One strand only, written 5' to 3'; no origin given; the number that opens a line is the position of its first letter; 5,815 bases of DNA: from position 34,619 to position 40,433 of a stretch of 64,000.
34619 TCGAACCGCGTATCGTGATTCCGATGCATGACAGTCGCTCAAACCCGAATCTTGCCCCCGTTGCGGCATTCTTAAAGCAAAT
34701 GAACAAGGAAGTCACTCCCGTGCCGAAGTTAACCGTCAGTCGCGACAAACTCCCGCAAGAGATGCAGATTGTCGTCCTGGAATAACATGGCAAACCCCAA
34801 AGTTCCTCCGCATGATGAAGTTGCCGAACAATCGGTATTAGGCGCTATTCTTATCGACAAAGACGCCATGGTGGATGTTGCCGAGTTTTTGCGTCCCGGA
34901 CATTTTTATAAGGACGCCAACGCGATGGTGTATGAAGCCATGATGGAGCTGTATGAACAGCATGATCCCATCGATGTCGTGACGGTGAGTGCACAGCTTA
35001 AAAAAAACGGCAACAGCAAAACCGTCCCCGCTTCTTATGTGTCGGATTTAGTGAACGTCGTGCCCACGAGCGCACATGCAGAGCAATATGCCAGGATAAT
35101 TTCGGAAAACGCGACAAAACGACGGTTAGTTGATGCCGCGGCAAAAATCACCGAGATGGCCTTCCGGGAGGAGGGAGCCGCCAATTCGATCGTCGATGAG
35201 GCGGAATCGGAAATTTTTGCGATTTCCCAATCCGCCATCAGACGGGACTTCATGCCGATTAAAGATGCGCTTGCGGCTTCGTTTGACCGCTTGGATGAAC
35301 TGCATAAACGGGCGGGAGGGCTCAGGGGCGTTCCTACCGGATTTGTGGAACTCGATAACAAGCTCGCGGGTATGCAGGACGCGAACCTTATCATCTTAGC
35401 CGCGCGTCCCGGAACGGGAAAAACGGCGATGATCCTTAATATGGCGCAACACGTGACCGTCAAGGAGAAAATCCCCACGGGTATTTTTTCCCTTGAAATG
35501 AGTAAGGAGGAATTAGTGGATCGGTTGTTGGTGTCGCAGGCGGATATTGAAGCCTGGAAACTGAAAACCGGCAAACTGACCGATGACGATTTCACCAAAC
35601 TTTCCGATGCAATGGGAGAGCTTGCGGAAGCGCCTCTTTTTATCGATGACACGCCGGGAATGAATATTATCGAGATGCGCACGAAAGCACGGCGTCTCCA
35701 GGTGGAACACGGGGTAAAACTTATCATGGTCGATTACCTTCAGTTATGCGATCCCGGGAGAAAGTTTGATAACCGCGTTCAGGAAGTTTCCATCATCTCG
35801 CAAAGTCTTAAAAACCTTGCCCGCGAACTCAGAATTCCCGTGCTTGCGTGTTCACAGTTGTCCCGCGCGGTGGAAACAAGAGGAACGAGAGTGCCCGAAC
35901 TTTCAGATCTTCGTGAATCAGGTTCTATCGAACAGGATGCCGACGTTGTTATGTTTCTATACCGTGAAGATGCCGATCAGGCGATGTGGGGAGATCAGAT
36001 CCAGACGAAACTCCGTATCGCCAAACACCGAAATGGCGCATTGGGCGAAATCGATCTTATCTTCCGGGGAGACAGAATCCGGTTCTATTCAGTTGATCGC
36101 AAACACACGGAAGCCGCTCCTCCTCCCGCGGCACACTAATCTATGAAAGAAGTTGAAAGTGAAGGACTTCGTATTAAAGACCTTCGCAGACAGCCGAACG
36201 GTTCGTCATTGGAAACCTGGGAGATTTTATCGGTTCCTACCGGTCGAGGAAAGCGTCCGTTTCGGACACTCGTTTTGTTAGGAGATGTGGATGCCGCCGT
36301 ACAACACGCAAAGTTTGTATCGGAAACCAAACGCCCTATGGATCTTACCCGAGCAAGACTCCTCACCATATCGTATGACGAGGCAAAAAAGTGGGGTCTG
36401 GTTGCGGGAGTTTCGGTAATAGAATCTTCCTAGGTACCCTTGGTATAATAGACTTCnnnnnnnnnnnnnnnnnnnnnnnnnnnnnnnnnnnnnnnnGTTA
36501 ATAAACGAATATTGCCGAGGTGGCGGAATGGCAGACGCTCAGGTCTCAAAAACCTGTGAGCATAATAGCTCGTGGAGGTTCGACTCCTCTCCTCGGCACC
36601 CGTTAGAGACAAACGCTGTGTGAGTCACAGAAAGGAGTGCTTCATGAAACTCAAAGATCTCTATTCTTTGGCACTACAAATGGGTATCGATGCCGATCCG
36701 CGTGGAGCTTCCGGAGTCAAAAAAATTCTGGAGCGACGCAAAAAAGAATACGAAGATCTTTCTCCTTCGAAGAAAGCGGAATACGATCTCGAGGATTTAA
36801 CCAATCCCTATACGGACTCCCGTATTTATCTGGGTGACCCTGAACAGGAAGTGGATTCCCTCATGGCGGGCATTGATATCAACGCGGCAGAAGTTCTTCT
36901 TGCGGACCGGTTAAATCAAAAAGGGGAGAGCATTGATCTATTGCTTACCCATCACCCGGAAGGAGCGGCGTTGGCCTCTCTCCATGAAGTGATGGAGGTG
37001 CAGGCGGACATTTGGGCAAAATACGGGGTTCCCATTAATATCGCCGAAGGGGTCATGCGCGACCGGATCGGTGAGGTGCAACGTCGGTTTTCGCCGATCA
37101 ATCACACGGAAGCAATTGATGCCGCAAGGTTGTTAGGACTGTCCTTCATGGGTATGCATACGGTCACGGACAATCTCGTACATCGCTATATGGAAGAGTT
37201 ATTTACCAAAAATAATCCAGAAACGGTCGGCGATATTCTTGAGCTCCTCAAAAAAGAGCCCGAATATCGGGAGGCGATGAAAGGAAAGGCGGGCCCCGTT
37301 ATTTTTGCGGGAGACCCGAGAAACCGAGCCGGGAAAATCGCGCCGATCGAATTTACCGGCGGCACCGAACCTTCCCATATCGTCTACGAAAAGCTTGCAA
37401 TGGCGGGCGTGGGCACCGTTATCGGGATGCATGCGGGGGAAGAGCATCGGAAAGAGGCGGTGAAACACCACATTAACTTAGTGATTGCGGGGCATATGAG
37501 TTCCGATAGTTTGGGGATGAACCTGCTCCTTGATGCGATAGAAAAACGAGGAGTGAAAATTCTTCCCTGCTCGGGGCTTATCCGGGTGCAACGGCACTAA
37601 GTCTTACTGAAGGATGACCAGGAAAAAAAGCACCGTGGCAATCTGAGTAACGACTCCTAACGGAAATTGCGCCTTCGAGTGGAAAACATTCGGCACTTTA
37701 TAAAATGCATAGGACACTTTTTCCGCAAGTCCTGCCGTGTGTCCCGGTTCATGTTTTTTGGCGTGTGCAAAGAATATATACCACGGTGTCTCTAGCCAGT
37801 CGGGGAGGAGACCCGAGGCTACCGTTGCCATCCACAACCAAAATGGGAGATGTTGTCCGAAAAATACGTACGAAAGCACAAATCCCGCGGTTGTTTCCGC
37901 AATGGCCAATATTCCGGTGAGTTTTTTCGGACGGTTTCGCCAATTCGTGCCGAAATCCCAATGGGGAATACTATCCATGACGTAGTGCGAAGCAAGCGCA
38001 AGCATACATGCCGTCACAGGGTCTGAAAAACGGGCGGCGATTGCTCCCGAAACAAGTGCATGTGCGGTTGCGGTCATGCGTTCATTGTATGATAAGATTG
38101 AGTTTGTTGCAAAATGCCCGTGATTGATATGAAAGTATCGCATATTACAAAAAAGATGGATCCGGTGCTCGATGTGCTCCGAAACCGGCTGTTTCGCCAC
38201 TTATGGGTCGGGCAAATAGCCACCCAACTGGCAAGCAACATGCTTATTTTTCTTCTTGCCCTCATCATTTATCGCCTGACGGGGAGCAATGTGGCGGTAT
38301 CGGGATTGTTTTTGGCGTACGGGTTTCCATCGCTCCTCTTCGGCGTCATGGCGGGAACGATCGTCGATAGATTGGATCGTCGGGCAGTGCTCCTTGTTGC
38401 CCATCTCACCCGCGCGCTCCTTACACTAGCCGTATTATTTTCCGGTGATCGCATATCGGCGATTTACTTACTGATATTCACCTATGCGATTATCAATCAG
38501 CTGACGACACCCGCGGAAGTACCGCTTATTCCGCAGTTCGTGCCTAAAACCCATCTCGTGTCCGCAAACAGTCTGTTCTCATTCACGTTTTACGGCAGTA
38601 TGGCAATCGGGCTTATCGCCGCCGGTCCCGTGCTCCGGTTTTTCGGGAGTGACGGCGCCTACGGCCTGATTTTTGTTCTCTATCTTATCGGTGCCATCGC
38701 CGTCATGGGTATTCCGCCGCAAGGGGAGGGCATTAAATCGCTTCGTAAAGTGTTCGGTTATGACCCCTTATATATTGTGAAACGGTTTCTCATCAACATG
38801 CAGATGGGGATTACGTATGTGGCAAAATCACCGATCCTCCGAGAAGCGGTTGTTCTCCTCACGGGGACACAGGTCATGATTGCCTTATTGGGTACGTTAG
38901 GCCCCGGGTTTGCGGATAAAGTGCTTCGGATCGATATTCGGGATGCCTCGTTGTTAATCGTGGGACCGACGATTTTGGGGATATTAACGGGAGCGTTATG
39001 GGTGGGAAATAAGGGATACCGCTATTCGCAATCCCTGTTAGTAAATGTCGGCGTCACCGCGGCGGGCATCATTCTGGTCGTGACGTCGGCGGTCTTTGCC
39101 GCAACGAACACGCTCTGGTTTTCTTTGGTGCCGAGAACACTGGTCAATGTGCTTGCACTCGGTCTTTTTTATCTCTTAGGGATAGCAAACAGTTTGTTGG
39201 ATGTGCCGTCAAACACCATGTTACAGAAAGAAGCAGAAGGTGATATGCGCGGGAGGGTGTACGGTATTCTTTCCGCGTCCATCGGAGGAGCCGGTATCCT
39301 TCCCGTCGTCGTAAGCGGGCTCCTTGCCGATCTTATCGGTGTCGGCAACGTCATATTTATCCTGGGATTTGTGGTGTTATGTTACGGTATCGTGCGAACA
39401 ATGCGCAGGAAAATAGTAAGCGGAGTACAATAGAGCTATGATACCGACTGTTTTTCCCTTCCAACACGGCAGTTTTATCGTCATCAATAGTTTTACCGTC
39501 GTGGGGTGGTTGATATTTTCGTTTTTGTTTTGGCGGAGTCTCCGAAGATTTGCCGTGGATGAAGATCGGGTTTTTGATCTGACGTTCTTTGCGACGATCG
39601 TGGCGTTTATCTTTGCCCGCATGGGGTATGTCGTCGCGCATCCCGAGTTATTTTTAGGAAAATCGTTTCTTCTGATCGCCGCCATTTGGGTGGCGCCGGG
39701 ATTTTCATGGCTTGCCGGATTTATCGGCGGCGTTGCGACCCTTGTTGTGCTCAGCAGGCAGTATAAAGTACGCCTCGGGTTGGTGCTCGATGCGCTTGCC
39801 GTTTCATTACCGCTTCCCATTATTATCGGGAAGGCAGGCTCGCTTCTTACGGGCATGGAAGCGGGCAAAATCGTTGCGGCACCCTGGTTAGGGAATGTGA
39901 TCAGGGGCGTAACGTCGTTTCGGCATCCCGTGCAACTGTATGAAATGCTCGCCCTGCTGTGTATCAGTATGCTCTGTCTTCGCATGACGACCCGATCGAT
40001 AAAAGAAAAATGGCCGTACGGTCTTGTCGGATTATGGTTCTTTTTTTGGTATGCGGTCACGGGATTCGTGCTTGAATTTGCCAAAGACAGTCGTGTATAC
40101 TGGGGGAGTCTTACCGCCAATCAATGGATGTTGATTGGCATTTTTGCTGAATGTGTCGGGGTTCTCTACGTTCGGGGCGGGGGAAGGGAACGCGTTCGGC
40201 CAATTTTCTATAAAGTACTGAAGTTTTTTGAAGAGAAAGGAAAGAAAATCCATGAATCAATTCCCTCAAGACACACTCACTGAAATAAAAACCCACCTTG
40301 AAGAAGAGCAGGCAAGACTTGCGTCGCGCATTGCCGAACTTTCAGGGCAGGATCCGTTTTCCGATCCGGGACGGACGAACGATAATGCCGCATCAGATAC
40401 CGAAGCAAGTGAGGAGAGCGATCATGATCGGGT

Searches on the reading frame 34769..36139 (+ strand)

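Call 18: search_protein_families(library=pfam, proteins=[window:34769-36139:+], max_evalue=0.001)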
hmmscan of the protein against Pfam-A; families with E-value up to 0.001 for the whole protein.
window:34769-36139:+ (456 aa): 4 families
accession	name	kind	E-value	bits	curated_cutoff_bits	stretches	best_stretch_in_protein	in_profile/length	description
PF03796.21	DnaB_C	-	3e-98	328.7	27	1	187-440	1-254/255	DnaB-like helicase C terminal domain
PF00772.26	DnaB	-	4.9e-31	107.3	23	1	13-113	2-103/103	DnaB-like helicase N terminal domain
PF13481.12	AAA_25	-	8.8e-13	48.8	27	1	204-363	32-189/195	AAA domain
PF06745.19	ATPase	-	0.00017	21.5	26.6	1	188-325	1-129/231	KaiC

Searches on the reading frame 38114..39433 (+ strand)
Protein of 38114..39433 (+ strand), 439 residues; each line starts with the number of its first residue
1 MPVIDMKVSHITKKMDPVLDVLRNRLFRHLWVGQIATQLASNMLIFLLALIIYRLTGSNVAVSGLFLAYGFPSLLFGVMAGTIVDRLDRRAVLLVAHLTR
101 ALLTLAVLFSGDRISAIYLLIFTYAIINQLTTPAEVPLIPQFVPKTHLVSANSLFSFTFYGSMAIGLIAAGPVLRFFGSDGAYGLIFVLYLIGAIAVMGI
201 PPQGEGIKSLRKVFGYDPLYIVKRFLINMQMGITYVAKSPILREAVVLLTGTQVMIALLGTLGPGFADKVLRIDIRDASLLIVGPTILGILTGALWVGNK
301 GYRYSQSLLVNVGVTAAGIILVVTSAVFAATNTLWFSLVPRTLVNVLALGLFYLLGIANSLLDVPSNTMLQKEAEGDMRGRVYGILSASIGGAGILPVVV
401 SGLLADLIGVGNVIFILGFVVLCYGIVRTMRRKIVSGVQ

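Call 18: search_protein_families(library=pfam, proteins=[window:38114-39433:+], max_evalue=0.001)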
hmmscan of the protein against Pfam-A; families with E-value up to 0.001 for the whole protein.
window:38114-39433:+ (439 aa): 2 families
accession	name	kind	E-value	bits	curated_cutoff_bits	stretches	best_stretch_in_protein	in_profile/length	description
PF07690.21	MFS_1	-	2.1e-21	76.7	33.4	2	30-337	1-300/347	Major Facilitator Superfamily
PF05977.19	MFS_3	-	1.3e-09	37.5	27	1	22-410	7-372/524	Transmembrane secretion effector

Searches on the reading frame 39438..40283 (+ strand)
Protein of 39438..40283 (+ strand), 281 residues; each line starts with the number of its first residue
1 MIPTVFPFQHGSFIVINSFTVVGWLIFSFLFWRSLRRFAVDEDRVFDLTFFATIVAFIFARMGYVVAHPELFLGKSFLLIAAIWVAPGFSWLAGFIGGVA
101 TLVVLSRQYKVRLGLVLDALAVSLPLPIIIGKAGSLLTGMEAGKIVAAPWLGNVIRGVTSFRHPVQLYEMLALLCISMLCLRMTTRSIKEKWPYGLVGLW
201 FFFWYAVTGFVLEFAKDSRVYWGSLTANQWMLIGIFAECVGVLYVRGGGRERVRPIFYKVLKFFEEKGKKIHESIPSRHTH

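Call 60: search_protein_families(library=pfam, proteins=[window:39438-40283:+], max_evalue=0.001)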
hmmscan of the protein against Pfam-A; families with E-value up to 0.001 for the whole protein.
window:39438-40283:+ (281 aa): 1 family
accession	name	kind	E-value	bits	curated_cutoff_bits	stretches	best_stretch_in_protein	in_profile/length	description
PF01790.23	LGT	-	5.9e-26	91.7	24.9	1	20-242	18-237/240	Prolipoprotein diacylglyceryl transferase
